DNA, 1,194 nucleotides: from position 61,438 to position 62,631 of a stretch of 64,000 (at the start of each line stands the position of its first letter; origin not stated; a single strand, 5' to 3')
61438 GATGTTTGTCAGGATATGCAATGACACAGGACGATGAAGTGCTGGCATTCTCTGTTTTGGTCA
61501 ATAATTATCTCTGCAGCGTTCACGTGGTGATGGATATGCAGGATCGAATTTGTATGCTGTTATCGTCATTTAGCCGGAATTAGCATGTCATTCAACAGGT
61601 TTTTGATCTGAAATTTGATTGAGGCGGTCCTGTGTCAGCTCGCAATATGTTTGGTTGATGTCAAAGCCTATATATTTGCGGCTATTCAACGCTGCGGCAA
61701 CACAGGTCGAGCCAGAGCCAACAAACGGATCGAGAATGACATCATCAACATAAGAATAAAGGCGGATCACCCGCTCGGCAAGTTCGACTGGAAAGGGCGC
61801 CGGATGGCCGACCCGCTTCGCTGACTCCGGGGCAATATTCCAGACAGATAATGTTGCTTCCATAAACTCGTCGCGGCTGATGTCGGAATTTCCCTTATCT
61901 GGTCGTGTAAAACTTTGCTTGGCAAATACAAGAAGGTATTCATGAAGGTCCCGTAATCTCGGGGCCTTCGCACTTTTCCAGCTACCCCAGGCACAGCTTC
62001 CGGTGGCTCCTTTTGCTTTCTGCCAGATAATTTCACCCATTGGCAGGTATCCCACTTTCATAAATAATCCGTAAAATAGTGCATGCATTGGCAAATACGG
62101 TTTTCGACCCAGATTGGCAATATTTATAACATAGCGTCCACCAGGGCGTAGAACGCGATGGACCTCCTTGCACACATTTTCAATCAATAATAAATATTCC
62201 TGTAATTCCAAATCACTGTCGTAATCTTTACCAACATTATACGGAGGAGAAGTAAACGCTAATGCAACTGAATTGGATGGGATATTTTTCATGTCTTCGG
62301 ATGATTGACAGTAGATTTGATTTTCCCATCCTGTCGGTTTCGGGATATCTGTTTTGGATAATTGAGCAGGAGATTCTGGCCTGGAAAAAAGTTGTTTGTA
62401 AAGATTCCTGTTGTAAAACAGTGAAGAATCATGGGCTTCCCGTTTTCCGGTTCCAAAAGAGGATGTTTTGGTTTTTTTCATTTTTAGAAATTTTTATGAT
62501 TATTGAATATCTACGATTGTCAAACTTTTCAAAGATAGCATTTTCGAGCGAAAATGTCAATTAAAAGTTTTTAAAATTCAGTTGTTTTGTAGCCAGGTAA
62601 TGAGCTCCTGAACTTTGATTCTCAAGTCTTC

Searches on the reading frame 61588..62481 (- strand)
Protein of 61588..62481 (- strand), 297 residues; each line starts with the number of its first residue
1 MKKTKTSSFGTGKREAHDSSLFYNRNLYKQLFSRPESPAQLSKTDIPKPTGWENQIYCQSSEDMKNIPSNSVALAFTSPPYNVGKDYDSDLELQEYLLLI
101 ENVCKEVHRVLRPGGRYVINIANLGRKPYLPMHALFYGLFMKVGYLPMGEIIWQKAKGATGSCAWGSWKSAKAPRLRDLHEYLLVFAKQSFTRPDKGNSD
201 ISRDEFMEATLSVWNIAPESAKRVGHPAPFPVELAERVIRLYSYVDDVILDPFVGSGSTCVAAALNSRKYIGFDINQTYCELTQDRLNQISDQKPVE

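Call 45: find_encoding_contigs(protein=window:61588-62481:-, flank=10000, max_places=3)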
Protein window:61588-62481:- (297 aa): 2 contigs read that carry it; 1 place shown.
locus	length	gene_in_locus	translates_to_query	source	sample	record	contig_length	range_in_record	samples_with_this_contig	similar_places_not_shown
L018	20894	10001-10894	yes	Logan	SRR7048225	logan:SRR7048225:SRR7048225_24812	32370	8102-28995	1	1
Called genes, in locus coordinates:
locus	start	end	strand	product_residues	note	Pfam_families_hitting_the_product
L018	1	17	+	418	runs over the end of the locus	PF02844:GARS_N, PF01071:GARS_A, PF02843:GARS_C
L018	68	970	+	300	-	PF01073:3Beta_HSD, PF01370:Epimerase, PF02719:Polysacc_synt_2, PF04321:RmlD_sub_bind, PF07993:NAD_binding_4, PF13460:NAD_binding_10, PF16363:GDP_Man_Dehyd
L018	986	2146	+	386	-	PF00158:Sigma54_activat, PF14532:Sigma54_activ_2, PF00004:AAA (faint), PF07728:AAA_5, PF25601:AAA_lid_14, PF02954:HTH_8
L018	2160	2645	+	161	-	PF04390:LptE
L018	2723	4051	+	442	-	PF13428:TPR_14 (faint), PF14559:TPR_19 (faint), PF07719:TPR_2 (faint), PF13181:TPR_8 (faint)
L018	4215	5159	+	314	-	PF00535:Glycos_transf_2, PF10111:Glyco_tranf_2_2 (weak), PF13641:Glyco_tranf_2_3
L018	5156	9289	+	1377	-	PF00082:Peptidase_S8, PF01839:FG-GAP (faint), PF13517:FG-GAP_3 (weak)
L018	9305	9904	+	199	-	PF01121:CoaE, PF13189:Cytidylate_kin2 (faint), PF13238:AAA_18, PF13671:AAA_33 (faint)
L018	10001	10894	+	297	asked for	PF01170:UPF0020 (faint), PF01555:N6_N4_Mtase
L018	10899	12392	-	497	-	PF02113:Peptidase_S13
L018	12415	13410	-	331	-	PF00195:Chal_sti_synt_N (weak), PF00108:Thiolase_N (faint), PF08545:ACP_syn_III, PF08541:ACP_syn_III_C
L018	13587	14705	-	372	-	-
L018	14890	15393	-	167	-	PF10531:SLBB (weak)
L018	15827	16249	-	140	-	-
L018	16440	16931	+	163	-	PF04307:YdjM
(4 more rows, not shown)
